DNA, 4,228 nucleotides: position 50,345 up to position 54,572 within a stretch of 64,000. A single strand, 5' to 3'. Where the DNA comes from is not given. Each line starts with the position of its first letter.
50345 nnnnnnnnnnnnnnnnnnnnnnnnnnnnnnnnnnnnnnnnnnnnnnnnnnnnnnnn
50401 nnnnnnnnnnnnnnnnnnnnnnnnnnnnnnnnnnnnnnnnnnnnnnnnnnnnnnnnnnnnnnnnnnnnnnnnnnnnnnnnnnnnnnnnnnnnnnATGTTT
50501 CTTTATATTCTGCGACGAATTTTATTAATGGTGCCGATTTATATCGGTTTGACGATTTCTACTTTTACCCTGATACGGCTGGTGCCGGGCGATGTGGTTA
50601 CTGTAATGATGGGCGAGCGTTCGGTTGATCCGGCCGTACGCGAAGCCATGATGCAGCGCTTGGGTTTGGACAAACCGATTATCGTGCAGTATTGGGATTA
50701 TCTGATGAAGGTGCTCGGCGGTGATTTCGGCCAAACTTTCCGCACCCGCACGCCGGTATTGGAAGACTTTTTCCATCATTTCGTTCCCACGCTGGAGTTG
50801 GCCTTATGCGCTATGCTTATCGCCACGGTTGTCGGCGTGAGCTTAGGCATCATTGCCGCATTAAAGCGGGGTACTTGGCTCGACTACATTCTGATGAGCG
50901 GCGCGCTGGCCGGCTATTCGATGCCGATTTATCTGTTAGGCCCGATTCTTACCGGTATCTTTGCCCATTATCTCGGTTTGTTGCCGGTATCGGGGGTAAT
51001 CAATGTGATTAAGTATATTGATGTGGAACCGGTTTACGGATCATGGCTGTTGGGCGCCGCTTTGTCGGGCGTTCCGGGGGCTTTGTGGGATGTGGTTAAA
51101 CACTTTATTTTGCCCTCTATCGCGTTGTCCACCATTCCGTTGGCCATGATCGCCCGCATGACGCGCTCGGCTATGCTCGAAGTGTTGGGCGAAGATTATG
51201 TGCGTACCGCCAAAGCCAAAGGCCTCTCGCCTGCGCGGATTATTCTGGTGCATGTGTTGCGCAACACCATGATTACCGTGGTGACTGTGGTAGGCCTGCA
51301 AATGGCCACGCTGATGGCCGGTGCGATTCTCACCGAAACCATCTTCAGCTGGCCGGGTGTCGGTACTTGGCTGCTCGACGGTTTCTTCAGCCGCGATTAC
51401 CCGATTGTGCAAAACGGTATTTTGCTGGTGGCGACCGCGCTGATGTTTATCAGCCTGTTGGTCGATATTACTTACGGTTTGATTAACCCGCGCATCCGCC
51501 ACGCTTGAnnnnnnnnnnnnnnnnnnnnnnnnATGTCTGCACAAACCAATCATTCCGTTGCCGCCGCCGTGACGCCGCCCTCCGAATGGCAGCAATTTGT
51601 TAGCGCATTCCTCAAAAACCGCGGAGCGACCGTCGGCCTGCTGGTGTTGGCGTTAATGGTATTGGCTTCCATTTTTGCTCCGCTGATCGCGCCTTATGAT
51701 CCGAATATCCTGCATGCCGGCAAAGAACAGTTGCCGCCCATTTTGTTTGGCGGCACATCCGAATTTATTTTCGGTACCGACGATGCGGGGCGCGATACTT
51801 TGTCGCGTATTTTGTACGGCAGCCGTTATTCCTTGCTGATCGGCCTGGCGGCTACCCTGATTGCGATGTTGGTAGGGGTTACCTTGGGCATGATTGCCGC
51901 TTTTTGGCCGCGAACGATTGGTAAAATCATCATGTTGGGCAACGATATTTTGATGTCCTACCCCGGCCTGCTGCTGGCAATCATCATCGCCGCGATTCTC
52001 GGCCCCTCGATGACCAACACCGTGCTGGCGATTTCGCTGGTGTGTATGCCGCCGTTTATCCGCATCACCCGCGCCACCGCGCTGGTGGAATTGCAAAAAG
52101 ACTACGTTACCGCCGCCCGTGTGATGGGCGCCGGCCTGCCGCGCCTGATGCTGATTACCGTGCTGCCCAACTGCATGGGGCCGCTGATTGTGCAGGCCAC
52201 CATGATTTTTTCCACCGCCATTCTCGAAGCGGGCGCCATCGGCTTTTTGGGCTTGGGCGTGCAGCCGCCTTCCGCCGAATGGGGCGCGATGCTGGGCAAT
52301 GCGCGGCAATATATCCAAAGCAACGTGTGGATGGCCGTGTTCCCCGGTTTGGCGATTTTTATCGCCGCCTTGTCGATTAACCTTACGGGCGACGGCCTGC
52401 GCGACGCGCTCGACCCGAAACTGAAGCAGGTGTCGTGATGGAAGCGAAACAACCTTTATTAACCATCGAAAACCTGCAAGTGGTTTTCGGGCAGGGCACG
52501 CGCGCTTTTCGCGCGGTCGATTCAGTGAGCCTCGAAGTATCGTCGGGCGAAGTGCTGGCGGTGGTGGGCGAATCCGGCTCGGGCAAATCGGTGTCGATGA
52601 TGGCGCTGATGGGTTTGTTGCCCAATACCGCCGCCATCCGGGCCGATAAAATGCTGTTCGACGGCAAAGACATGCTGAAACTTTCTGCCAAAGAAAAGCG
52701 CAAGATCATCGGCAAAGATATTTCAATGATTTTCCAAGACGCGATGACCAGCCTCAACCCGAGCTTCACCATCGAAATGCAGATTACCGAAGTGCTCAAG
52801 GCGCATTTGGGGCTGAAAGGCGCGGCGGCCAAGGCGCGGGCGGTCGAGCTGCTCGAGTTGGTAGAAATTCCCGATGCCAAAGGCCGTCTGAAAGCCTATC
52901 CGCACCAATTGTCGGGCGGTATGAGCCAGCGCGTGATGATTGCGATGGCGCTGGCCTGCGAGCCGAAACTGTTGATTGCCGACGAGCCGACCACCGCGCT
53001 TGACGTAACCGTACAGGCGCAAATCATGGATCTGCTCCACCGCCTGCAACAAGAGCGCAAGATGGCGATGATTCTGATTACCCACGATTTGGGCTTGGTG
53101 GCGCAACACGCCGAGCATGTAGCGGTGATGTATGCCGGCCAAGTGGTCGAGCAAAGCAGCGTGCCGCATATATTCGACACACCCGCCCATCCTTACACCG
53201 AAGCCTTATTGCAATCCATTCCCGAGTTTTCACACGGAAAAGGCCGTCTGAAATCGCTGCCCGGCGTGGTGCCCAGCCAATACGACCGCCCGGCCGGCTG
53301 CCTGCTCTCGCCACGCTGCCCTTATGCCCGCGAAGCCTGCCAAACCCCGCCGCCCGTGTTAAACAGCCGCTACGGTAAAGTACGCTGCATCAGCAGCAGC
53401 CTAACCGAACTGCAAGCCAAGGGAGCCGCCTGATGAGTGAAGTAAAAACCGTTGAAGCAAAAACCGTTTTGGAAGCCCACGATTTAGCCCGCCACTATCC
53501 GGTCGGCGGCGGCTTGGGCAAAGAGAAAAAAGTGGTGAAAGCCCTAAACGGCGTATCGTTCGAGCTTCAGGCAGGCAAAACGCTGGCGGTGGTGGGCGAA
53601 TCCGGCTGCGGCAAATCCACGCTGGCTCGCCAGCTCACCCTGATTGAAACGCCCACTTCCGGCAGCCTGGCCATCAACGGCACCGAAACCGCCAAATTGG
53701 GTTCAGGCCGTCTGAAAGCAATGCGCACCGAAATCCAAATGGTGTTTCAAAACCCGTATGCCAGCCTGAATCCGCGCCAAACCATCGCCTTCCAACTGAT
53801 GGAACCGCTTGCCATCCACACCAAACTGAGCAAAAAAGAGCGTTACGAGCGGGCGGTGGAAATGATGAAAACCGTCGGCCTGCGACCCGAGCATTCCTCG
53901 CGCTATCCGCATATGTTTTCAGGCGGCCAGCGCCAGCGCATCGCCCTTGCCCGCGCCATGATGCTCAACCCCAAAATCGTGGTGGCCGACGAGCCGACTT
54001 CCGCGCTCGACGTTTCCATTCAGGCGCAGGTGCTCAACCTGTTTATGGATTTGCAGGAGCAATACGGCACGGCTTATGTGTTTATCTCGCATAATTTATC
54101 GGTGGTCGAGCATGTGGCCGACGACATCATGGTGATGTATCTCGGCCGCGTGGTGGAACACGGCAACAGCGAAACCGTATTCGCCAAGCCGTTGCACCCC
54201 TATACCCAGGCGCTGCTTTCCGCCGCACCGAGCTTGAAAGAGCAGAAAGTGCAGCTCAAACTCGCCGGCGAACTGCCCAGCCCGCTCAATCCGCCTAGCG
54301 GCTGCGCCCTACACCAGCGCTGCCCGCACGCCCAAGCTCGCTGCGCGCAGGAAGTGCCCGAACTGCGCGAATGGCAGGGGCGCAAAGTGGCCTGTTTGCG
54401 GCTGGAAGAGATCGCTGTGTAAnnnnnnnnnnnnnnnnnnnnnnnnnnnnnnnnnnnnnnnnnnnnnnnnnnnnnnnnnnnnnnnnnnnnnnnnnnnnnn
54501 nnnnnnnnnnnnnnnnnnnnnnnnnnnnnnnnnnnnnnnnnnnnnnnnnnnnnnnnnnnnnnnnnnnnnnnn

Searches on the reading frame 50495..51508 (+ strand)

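Call 50: search_protein_families(library=pfam, proteins=[window:50495-51508:+], max_evalue=0.00001)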
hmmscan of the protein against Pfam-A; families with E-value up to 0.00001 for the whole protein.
window:50495-51508:+ (337 aa): 2 families
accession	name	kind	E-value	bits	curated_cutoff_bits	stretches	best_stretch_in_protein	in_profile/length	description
PF00528.27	BPD_transp_1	-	2.4e-39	135.4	26.4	1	114-336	1-184/184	Binding-protein-dependent transport system inner membrane component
PF19300.4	BPD_transp_1_N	-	1.9e-11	44.6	23.8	1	1-94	1-94/114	Binding-prot-dependent transport system membrane comp, N-term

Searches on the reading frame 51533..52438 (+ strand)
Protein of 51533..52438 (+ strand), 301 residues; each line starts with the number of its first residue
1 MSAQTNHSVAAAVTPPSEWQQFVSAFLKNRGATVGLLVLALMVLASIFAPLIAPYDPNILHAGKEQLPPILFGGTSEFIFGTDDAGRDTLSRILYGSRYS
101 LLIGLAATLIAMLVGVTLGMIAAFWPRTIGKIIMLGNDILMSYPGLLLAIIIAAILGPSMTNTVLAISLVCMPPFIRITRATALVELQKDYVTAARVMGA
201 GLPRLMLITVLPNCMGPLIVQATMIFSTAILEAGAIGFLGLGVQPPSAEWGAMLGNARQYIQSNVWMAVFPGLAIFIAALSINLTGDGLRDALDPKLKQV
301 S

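Call 50: search_protein_families(library=pfam, proteins=[window:51533-52438:+], max_evalue=0.00001)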
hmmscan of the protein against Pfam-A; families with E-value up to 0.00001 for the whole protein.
window:51533-52438:+ (301 aa): 2 families
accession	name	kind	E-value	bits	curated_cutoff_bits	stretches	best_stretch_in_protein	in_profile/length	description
PF00528.27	BPD_transp_1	-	3.6e-27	95.7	26.4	1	115-298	1-183/184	Binding-protein-dependent transport system inner membrane component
PF12911.12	OppC_N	-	1.7e-14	53.8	23.9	1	17-69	1-53/53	N-terminal TM domain of oligopeptide transport permease C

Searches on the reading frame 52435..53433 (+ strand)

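Call 50: search_protein_families(library=pfam, proteins=[window:52435-53433:+], max_evalue=0.00001)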
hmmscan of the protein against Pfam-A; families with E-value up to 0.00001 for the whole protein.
window:52435-53433:+ (332 aa): 3 families
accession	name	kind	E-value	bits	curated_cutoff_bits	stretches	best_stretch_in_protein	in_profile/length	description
PF00005.33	ABC_tran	-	5.4e-31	108.5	25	1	29-187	2-137/137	ABC transporter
PF08352.17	oligo_HPY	-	6e-18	65.4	27.1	1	238-302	1-65/65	Oligopeptide/dipeptide transporter, C-terminal region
PF02463.25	SMC_N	-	2.3e-09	37.4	40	1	25-233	10-213/220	RecF/RecN/SMC N terminal domain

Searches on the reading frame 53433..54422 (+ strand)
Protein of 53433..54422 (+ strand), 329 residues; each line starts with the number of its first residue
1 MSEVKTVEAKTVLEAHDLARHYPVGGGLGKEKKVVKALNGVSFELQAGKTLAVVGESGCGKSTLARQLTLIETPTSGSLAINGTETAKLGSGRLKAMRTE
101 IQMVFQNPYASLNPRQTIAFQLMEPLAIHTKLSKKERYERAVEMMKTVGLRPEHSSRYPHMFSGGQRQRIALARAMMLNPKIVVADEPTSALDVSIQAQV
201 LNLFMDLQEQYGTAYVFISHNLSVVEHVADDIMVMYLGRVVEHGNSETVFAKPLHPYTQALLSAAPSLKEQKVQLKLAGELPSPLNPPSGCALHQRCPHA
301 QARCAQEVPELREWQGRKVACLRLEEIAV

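Call 50: search_protein_families(library=pfam, proteins=[window:53433-54422:+], max_evalue=0.00001)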
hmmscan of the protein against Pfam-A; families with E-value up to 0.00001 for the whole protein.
window:53433-54422:+ (329 aa): 2 families
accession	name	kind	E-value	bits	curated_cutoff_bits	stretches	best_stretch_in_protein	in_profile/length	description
PF00005.33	ABC_tran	-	1.7e-34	119.8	25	1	38-190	1-137/137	ABC transporter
PF08352.17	oligo_HPY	-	1.8e-17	63.9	27.1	1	241-304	1-65/65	Oligopeptide/dipeptide transporter, C-terminal region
